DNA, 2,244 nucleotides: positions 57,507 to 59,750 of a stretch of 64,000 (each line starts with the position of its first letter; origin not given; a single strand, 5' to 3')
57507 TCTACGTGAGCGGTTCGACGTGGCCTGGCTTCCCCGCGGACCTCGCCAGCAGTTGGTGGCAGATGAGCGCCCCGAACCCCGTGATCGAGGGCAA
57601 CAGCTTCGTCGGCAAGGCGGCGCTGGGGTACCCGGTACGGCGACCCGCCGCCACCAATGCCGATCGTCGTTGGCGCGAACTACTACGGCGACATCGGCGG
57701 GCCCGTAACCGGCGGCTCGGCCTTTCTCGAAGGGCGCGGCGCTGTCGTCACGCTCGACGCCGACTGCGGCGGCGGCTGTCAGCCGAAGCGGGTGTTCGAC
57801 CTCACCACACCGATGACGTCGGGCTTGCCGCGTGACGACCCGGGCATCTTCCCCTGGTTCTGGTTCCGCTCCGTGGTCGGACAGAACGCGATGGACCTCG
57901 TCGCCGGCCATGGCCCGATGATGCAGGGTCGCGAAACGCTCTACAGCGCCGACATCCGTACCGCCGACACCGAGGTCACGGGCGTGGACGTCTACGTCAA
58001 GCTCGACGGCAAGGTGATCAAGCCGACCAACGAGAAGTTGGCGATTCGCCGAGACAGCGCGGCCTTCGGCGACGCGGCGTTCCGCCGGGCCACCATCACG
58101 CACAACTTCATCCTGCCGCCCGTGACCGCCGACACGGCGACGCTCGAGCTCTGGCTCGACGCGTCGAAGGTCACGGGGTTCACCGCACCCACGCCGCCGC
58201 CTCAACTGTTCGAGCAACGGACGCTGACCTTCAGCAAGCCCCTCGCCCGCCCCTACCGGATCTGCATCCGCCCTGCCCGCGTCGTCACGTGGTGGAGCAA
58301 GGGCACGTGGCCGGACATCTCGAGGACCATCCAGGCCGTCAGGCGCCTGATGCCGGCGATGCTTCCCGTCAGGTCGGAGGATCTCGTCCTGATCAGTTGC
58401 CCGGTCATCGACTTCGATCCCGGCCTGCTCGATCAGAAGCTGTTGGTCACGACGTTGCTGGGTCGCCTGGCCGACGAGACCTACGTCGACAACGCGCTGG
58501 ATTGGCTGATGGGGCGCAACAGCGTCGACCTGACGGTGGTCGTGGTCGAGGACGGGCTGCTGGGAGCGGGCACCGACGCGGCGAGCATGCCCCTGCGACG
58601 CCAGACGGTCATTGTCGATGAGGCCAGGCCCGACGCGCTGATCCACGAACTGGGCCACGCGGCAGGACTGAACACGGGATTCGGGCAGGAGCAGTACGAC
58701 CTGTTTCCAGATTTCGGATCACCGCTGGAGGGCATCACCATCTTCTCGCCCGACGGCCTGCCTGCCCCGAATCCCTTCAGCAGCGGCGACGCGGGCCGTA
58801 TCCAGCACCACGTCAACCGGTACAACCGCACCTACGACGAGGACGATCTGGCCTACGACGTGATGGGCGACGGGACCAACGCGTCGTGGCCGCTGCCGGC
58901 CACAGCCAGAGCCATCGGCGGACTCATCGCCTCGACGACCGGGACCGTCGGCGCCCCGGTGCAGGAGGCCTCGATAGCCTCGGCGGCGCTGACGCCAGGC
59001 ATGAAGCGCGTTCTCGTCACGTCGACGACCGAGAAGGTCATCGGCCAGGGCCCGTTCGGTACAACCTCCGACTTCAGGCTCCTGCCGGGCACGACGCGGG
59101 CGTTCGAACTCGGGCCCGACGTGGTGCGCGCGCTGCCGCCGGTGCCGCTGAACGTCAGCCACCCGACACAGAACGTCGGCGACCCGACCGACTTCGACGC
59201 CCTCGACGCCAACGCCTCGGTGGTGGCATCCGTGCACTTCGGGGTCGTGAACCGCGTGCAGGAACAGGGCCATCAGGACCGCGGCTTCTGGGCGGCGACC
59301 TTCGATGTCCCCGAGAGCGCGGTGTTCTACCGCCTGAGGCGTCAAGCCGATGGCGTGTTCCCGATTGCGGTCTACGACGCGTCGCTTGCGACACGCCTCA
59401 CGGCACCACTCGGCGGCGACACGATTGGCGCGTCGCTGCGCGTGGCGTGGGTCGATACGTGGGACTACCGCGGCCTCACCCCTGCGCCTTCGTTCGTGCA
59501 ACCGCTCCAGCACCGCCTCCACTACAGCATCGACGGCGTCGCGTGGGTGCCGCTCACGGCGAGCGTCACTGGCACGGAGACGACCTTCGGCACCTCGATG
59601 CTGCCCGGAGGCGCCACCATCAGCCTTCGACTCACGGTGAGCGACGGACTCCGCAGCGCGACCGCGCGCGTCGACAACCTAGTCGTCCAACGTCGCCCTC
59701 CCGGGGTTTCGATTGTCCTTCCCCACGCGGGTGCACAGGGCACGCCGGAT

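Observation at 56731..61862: ~1,700-aa secreted HExxH protein ending in four tandem copies of an uncharacterised 'AEGAT...NP' module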

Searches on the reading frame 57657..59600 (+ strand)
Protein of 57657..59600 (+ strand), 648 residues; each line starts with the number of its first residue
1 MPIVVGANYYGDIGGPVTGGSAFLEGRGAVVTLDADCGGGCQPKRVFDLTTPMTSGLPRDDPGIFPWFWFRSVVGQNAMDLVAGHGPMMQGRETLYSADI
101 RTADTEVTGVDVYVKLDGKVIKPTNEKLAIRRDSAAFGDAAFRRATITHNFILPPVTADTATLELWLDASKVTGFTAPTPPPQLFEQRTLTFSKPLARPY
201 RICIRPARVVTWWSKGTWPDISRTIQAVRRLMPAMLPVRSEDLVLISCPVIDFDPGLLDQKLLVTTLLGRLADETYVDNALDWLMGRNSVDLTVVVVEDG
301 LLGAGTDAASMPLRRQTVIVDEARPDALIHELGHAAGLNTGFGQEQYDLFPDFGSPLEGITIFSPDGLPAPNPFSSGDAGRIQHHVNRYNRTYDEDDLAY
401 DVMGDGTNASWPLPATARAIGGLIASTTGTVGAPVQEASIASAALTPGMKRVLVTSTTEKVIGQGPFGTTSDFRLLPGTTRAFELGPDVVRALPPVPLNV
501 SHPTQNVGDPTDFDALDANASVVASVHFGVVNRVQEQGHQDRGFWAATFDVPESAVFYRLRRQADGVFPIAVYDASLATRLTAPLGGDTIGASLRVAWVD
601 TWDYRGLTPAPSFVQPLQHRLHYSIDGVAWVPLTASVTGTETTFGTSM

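Call 13: find_homologous_proteins(query=window:57657-59600:+, max_evalue=0.001)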
Query window:57657-59600:+: 8000 candidates shared short words with the query, none scored E <= 0.001.

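Call 30: search_protein_representatives(protein=window:57657-59600:+)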
Query: 648 residues. Proteins with E-value up to 0.001 (for the whole library): 118; up to 1e-10: 104; up to 1e-30: 60. The best 118 are listed.
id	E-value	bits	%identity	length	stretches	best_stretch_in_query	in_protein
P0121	0.0e+00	1480.3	100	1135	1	1-648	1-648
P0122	3.0e-205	700.1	56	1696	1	1-648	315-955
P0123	5.6e-66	239.9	34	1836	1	3-635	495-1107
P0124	2.2e-64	234.7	33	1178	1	2-646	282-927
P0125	7.0e-60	219.8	33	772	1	7-646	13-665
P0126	5.8e-59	216.8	33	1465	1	4-640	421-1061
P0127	2.1e-57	211.6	32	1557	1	2-600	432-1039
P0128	2.7e-57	211.2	34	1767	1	3-626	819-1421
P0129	3.7e-57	210.8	33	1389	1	2-634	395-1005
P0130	1.7e-56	208.6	33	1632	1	2-641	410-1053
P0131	8.0e-55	203.1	31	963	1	5-645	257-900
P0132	3.7e-54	200.9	31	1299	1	3-631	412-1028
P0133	5.1e-53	197.1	31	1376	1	3-641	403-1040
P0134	1.6e-52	195.5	34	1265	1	3-637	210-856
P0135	3.8e-50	187.6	31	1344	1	2-640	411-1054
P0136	1.2e-48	182.6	33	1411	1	54-558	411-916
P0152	1.7e-42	162.3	32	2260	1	2-639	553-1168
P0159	2.1e-40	155.4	29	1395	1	2-641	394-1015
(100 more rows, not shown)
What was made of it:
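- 58224..58976 (+): Putative zinc metallopeptidase domain of an unannotated family. 118 cluster representatives found by full HMMER (call 30).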

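Call 35: search_protein_families(library=pfam, alignment_id=A2, max_evalue=0.001)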
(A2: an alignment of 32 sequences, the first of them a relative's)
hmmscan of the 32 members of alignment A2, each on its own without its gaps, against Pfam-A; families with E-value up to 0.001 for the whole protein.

A. member 1, P0122 (1696 aa): 0 families

B. families by the number of members that match (of 32 scanned): 16 families
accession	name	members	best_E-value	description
PF15780.11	ASH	7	2.6e-09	Abnormal spindle-like microcephaly-assoc'd, ASPM-SPD-2-Hydin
PF22544.2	HYDIN_VesB_CFA65-like_Ig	6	2.3e-08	HYDIN/CFA65/VesB-like, Ig-like domain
PF18998.6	Flg_new_2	5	2.4e-36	Divergent InlB B-repeat domain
PF13290.12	CHB_HEX_C_1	4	9.3e-14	Chitobiase/beta-hexosaminidase C-terminal domain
PF13287.12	Fn3_assoc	4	3.7e-11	Fn3 associated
PF22073.2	Cep192_D4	4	4.5e-09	Cep192 domain 4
PF18884.5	TSP3_bac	4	6e-08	Bacterial TSP3 repeat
PF18911.6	PKD_4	2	1.7e-18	PKD domain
PF10342.15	Kre9_KNH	2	7.9e-08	Kre9/KNH-like N-terminal Ig-like domain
PF13540.12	RCC1_2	1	6.1e-49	Regulator of chromosome condensation (RCC1) repeat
PF25390.1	WD40_RLD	1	1.4e-41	RCC1-like domain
PF00801.26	PKD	1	3.4e-15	PKD domain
PF07603.17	Lcl_C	1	1e-09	Lcl C-terminal domain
PF17957.7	Big_7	1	8.6e-06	Bacterial Ig domain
PF13004.13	BACON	1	5.7e-05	Putative binding domain, N-terminal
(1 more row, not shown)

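Call 36: search_protein_families(library=ncbifam, alignment_id=A2, max_evalue=0.001)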
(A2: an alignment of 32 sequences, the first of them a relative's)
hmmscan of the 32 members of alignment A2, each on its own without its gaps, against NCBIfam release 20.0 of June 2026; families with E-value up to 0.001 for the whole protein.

A. member 1, P0122 (1696 aa): 1 family
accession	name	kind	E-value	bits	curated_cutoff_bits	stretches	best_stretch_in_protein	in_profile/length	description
NF047639.1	throspo3_MtsD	equivalog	6.2e-05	21.3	800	1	1204-1260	482-535/651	cell-cell cohesion protein MtsD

B. families by the number of members that match (of 32 scanned): 5 families
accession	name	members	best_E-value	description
NF012200.0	choice_anch_D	15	1.3e-17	choice-of-anchor D domain-containing protein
NF033765.2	gliding_CglD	3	8.5e-24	adventurous gliding motility lipoprotein CglD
NF047639.1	throspo3_MtsD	3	7e-09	cell-cell cohesion protein MtsD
NF041518.1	choice_anch_Q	2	3.4e-10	choice-of-anchor Q domain-containing protein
NF051894.1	anti_phage_HalA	1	0.00016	anti-phage Hailong system effector protein HalA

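Call 39: find_encoding_contigs(protein=P0122, flank=8000, max_places=4)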
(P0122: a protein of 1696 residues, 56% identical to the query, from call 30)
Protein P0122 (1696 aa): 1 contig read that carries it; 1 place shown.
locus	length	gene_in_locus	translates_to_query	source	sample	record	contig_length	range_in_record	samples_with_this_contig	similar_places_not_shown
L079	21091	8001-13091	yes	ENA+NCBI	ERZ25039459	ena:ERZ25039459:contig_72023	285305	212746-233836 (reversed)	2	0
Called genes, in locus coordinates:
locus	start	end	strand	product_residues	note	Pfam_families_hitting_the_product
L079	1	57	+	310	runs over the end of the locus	PF02754:CCG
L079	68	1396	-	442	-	PF13660:DUF4147, PF05161:MOFRL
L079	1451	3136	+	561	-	PF02652:Lactate_perm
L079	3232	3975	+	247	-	PF00075:RNase_H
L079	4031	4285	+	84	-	PF02604:PhdYeFM_antitox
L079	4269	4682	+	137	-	PF01850:PIN (weak), PF13470:PIN_3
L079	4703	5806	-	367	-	PF13432:TPR_16 (faint), PF13181:TPR_8 (faint), PF00515:TPR_1 (faint), PF09976:TPR_21 (weak), PF14559:TPR_19 (weak)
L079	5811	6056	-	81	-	-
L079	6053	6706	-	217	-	-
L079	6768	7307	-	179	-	PF08241:Methyltransf_11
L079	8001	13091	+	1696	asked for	-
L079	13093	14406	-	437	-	PF01120:Alpha_L_fucos, PF14871:GHL6 (weak)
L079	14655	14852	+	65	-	PF21716:dnstrm_HI1420, PF01381:HTH_3 (weak)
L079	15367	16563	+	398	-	PF24624:Int_N (weak), PF00589:Phage_integrase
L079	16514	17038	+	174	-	-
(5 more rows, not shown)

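Call 46: predict_structure(alignment_id=A3)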
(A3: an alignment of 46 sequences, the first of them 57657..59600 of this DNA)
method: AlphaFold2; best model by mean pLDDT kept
length: 648 residues; sequences in the alignment: 46
mean_pLDDT: 85.4   pTM: 0.85
mean pLDDT of the five models: 85.4, 83.0, 83.0, 82.6, 81.0
residues with pLDDT >= 90: 275; 70-90: 305; 50-70: 62; < 50: 6
segments of 3 or more residues with pLDDT < 50: 535-537
pLDDT, mean of each block of 10 residues (from residue 1): 84 71 79 73 82 81 92 96 91 97 93 98 97 87 95 98 98 94 98 95 93 88 94 94 92 80 82 85 87 94 90 85 94 87 77 89 84 86 90 85 81 94 92 66 79 89 79 83 83 81 60 88 91 54 87 87 67 68 90 90 67 72 82 83 82
secondary structure, 60 per line:
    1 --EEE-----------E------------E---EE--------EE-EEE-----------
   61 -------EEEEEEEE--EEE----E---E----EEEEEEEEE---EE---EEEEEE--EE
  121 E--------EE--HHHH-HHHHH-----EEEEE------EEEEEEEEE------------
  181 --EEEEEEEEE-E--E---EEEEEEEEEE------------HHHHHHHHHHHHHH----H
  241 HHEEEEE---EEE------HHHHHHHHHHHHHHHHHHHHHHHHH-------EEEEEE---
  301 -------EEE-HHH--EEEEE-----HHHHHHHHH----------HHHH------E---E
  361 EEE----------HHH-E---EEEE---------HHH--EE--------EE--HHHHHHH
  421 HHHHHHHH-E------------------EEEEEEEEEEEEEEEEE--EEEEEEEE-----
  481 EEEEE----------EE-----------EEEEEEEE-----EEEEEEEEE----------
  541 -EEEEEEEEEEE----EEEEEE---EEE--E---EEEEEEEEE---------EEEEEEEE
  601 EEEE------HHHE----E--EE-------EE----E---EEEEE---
elements in order: E3-5 E47-49 E68-75 E78-80 E94-102 E111-116 E119-121 H134-137 H139-143 E149-153 E160-168 E183-191 E200-209 H222-235 E243-247 E251-253 H260-284 E292-297 E308-310 E317-321 H327-335 H346-349 E360-363 E382-385 H414-428 E449-465 E468-475 E481-485 E509-516 E522-530 E542-552 E557-562 E566-568 E575-583 E593-604 E641-645
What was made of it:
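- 58224..58976 (+): AF2 gives an alpha/beta fold with HExxH in helix 327-335 (call 46).
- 59001..59591 (+): Beta-sandwich (Ig-like) domains after the catalytic domain. AF2 secondary structure, residues 449-645 (call 46).
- On Zincin metallopeptidase (clan MA): HELGH at residues 330-334 lies in helix 327-335, preceded by strands 292-297, 308-310 and 317-321 (call 46).
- The motif lies in a helix preceded by three strands and followed by a C-terminal helix (call 46).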

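Call 49: fold_search(model_id=the predicted structure, library=pdb)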
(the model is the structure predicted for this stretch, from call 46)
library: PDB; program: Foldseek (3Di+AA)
matches with E <= 10: 1220; with E <= 0.001: 0
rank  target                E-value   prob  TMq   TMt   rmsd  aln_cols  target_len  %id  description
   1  6gkd_M                3.0e-03  0.99  0.12  0.47   9.0       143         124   13  human NBD1 of CFTR in complex with nanobodies D12 and G3a (released 2019-06-19)
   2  5fqh_A                3.8e-03  0.51  0.13  0.14  14.3       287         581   11  The details of glycolipid glycan hydrolysis by the structural analysis of a family 123 glycoside hydrolase from Clostr (released 2016-03-30)
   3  2wab_A                4.5e-03  0.13  0.07  0.11  21.3       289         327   11  Structure of an active site mutant of a family two carbohydrate esterase from Clostridium thermocellum in complex with (released 2009-03-24)
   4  3bga_B                4.5e-03  0.11  0.10  0.07  24.0       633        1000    9  Crystal structure of beta-galactosidase from Bacteroides thetaiotaomicron VPI-5482 (released 2007-12-11)
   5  6kuz_A                4.5e-03  0.08  0.10  0.07  27.2       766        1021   10  E.coli beta-galactosidase (E537Q) in complex with fluorescent probe KSL01 (released 2020-07-08)
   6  8ftg_F                6.3e-03  0.97  0.12  0.49   9.5       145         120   10  Biophysical and Structural Characterization of an Anti-Caffeine VHH Antibody (released 2023-06-07)
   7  3gm8                  7.0e-03  0.06  0.09  0.08  29.2       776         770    9  Crystal structure of a beta-glycosidase from Bacteroides vulgatus (released 2009-03-31)
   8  9hpm_A                7.4e-03  0.09  0.11  0.08  26.6       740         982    9  E. coli beta-galactosidase labeled with Chromeo P503 dye purified using MISO from 1ug (released 2025-11-05)
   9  8dqu_B                9.9e-03  0.94  0.11  0.45   9.1       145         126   10  Nanobody bound SARS-CoV-2 Nsp9 (released 2023-02-08)
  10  5fqe_A                9.9e-03  0.44  0.13  0.14  14.4       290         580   10  The details of glycolipid glycan hydrolysis by the structural analysis of a family 123 glycoside hydrolase from Clostr (released 2016-03-30)
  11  9h39_D                1.1e-02  0.97  0.12  0.49   9.3       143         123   13  Crystal structure of Lotus japonicus CHIP13 extracellular domain in complex with a nanobody (released 2025-07-16)
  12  8dqu_A                1.1e-02  0.95  0.12  0.45   9.6       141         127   10  Nanobody bound SARS-CoV-2 Nsp9 (released 2023-02-08)
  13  5gzu_A                1.1e-02  0.18  0.10  0.08  16.1       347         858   10  Crystal Structure of Chitinase ChiW from Paenibacillus sp. str. FPU-7 Reveals a Novel Type of Bacterial Cell-Surface-E (released 2016-12-28)
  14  7ws2_E                1.2e-02  0.77  0.11  0.39  10.0       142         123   13  Structures of Omicron Spike complexes illuminate broad-spectrum neutralizing antibody development (released 2022-06-01)
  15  7ws0_E                1.2e-02  0.77  0.11  0.38  10.0       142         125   13  Structures of Omicron Spike complexes illuminate broad-spectrum neutralizing antibody development (released 2022-06-01)
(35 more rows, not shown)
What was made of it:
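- On Zincin metallopeptidase (clan MA): Foldseek against PDB gives nothing at E < 1e-3 (call 49).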

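Call 57: list_cluster_members(proteins=[P0122, P0123, P0124, P0126, P0128, P0129, P0130, P0136, P0152, P0159])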
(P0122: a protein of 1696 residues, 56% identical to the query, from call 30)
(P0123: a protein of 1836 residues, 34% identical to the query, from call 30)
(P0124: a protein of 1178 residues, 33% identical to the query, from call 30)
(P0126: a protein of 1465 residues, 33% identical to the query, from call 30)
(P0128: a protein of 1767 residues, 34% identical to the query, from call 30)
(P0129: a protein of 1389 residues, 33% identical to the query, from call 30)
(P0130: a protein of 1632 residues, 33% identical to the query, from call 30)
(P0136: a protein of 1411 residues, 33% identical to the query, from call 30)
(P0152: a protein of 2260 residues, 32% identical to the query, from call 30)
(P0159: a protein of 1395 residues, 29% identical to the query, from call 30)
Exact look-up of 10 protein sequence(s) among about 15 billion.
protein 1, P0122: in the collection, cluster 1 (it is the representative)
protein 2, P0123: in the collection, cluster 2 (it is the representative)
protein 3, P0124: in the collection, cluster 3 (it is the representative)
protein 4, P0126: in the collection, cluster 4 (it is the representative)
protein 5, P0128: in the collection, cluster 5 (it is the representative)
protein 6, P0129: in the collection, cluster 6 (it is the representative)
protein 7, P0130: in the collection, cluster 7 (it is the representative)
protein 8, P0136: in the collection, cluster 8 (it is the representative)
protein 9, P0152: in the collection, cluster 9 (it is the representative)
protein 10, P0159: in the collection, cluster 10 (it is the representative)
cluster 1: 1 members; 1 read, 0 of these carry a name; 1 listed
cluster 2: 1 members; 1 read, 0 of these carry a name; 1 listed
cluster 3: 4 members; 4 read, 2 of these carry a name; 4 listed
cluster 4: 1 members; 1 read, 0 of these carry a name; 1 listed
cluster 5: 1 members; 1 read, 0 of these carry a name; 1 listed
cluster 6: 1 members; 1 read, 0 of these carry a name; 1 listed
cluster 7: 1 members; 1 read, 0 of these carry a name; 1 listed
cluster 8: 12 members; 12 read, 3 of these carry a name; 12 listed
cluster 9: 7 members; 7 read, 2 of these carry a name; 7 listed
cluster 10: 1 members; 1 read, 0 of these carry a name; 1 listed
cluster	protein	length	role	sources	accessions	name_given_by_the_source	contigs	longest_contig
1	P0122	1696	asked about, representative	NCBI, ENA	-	-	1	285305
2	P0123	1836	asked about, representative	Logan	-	-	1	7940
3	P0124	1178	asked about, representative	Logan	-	-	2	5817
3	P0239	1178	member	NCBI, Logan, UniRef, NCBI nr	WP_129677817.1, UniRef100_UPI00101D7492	hypothetical protein [Candidatus Chloroploca sp. Khr17] | hypothetical protein n=1 Tax=Candidatus Chloroploca sp. Khr17 TaxID=2496869 ...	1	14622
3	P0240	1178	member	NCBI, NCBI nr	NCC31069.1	MAG: hypothetical protein EOM24_03485 [Chloroflexia bacterium] | hypothetical protein [Chloroflexia bacterium]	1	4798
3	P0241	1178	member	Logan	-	-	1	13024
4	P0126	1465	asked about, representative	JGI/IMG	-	-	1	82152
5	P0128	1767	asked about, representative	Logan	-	-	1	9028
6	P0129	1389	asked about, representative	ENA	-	-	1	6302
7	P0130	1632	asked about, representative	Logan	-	-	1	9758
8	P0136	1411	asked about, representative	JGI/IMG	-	-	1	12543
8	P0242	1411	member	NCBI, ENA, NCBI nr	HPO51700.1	MAG TPA: hypothetical protein PK165_02570 [bacterium] | hypothetical protein [bacterium]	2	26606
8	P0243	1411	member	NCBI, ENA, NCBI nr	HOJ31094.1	MAG TPA: hypothetical protein PLP13_03560 [bacterium] | hypothetical protein [bacterium]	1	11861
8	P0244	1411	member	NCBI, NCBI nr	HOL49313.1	MAG TPA: hypothetical protein PLW07_01925 [bacterium] | hypothetical protein [bacterium]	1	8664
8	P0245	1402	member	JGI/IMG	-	-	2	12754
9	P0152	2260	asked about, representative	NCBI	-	-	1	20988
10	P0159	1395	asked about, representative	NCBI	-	-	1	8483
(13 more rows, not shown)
